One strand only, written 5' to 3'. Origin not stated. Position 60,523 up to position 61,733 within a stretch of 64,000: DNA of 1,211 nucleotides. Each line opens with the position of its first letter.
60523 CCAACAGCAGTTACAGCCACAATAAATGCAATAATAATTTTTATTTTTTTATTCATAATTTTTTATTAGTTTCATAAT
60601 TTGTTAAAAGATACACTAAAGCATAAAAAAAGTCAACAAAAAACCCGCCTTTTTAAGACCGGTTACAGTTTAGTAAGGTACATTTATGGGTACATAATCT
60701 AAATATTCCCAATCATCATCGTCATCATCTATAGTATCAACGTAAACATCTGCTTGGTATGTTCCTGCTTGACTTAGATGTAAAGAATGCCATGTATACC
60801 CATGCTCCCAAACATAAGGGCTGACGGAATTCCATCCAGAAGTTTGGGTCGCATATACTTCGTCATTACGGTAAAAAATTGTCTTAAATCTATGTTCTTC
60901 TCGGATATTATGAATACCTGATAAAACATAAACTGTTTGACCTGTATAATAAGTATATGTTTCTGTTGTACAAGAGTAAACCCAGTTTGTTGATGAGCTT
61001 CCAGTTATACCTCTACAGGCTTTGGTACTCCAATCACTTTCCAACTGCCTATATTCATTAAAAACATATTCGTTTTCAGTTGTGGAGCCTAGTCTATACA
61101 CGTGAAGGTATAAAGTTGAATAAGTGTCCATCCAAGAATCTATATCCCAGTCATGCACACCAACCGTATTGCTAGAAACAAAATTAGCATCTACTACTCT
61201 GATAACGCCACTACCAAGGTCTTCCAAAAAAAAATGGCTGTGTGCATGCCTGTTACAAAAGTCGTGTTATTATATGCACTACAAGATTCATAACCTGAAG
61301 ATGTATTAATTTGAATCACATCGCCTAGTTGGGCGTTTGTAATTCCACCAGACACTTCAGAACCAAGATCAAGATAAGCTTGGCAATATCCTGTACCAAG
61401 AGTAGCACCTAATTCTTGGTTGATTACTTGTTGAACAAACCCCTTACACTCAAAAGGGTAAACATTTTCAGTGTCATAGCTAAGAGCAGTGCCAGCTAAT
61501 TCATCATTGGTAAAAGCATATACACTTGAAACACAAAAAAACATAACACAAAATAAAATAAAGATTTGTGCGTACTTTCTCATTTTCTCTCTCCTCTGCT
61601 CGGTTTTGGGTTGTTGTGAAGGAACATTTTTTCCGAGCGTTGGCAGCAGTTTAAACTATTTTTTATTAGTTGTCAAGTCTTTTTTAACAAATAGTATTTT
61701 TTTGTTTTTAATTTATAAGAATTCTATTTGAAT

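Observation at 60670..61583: Secreted protein gene interrupted at a T9 homopolymer: pseudogene or slipped-strand phase-variable surface protein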

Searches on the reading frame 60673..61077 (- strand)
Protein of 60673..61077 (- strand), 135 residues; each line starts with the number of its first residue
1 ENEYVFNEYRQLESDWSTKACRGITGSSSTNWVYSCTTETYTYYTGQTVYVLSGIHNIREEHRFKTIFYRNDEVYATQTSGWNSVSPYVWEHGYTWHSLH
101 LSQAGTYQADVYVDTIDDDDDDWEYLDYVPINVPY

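Call 53: predict_structure(alignment_id=A4)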
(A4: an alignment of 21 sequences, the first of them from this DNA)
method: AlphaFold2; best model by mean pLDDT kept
length: 135 residues; sequences in the alignment: 21
mean_pLDDT: 89.2   pTM: 0.83
mean pLDDT of the five models: 89.2, 88.5, 87.0, 86.3, 84.0
residues with pLDDT >= 90: 100; 70-90: 19; 50-70: 11; < 50: 5
segments of 3 or more residues with pLDDT < 50: 9-13
pLDDT, mean of each block of 10 residues (from residue 1): 61 66 94 94 97 93 97 97 90 95 97 83 91 96
secondary structure, 60 per line:
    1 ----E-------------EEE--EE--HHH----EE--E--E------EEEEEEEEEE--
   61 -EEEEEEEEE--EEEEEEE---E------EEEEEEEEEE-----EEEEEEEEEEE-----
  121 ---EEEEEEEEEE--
elements in order: E19-21 E49-58 E62-70 E73-79 E90-99 E105-115 E124-133

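Call 56: fold_search(model_id=the predicted structure, library=pdb)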
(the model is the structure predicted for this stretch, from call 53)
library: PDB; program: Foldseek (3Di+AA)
matches with E <= 10: 1889; with E <= 0.001: 13
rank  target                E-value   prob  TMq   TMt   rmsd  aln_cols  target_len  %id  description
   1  8dky_A                1.9e-04  1.00  0.55  0.52   4.1       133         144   10  Crystal structure of the Aquifex aeolicus Wzt Carbohydrate Binding Domain bound to 3-O-methyl-D-mannose (released 2022-09-21)
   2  8dku_A                2.8e-04  1.00  0.59  0.23   3.9       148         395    9  CryoEM structure of the A. aeolicus WzmWzt transporter bound to the native O antigen (released 2022-09-21)
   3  8dne_C                3.7e-04  1.00  0.54  0.22   5.1       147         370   11  CryoEM structure of the A.aeolicus WzmWzt transporter bound to ATP (released 2022-09-21)
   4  6o14_B                4.1e-04  1.00  0.55  0.52   4.4       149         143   10  Crystal structure of the Aquifex aeolicus Wzt Carbohydrate Binding Domain (released 2020-01-15)
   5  7k2t_C                4.6e-04  1.00  0.55  0.22   3.6       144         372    8  Mg2+/ATP-bound structure of the full-length WzmWzt O antigen ABC transporter in lipid nanodiscs (released 2021-01-13)
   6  2jhz_A                4.8e-04  1.00  0.46  0.45   4.4       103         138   11  CRYSTAL STRUCTURE OF RHOGDI E155S, E157S MUTANT (released 2007-05-08)
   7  8dne_A                6.0e-04  1.00  0.52  0.21   4.6       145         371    8  CryoEM structure of the A.aeolicus WzmWzt transporter bound to ATP (released 2022-09-21)
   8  1qvy_A                6.3e-04  1.00  0.49  0.49   7.1       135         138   10  Crystal structure of RhoGDI K(199,200)R double mutant (released 2004-02-10)
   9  2n80_MODEL_1_B        7.5e-04  1.00  0.46  0.38   7.8       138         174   12  p75NTR DD:RhoGDI (released 2015-12-23)
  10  4ypj_A                8.3e-04  1.00  0.41  0.09   4.8       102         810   12  X-ray Structure of The Mutant of Glycoside Hydrolase (released 2015-04-29)
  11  2jhx_A                9.3e-04  1.00  0.48  0.48   7.5       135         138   11  CRYSTAL STRUCTURE OF RHOGDI E155H, E157H MUTANT (released 2007-05-08)
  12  2bxw_A                9.3e-04  1.00  0.47  0.46   7.8       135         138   11  CRYSTAL STRUCTURE OF RHOGDI Lys(135,138,141)Tyr MUTANT (released 2005-08-19)
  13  8dl0_C                9.8e-04  1.00  0.56  0.23   4.5       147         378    9  CryoEM structure of the nucleotide-free and open channel A.aeolicus WzmWzt transporter (released 2022-09-21)
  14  1rho_C                1.0e-03  1.00  0.49  0.49   7.0       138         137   11  STRUCTURE OF RHO GUANINE NUCLEOTIDE DISSOCIATION INHIBITOR (released 1997-10-15)
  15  1fso                  1.1e-03  1.00  0.48  0.47   6.9       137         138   12  CRYSTAL STRUCTURE OF TRUNCATED HUMAN RHOGDI QUADRUPLE MUTANT (released 2001-05-02)
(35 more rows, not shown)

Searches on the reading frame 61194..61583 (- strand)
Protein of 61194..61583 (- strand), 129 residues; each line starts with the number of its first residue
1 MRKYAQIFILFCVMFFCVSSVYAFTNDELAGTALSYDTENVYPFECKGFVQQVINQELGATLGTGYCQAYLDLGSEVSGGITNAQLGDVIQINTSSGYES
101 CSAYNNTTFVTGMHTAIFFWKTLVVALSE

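Call 23: list_cluster_members(proteins=[P0002, window:61197-61583:-, P0001, P0003, P0004])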
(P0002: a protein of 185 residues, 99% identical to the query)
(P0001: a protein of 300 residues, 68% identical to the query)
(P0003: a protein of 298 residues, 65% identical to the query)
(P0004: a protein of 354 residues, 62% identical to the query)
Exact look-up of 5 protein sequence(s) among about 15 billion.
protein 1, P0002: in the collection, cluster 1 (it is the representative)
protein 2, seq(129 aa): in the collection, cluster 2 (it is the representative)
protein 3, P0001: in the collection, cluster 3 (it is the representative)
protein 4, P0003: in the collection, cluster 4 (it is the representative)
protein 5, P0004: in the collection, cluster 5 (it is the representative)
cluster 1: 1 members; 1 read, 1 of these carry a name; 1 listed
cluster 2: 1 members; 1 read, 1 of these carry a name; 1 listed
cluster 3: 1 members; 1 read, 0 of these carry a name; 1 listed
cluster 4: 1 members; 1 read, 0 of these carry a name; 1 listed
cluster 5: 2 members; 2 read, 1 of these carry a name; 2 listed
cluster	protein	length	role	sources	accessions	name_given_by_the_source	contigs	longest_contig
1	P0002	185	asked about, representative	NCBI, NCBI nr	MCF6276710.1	MAG: hypothetical protein L3J07_02555 [Candidatus Magasanikbacteria bacterium] | hypothetical protein [Candidatus Magasanikbacteria bacterium]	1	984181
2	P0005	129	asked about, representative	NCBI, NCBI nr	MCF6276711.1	MAG: hypothetical protein L3J07_02560 [Candidatus Magasanikbacteria bacterium] | hypothetical protein [Candidatus Magasanikbacteria bacterium]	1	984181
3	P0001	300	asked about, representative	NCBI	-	-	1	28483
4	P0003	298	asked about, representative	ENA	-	-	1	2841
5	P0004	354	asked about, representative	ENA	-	-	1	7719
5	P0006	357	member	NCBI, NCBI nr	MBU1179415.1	hypothetical protein KJ885_00545, partial [Patescibacteria group bacterium] | hypothetical protein [Patescibacteria group bacterium]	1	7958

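Call 64: find_encoding_contigs(protein=window:61194-61583:-, flank=1000, max_places=5)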
Protein window:61194-61583:- (129 aa): no gene with exactly this product is on record in the collection.
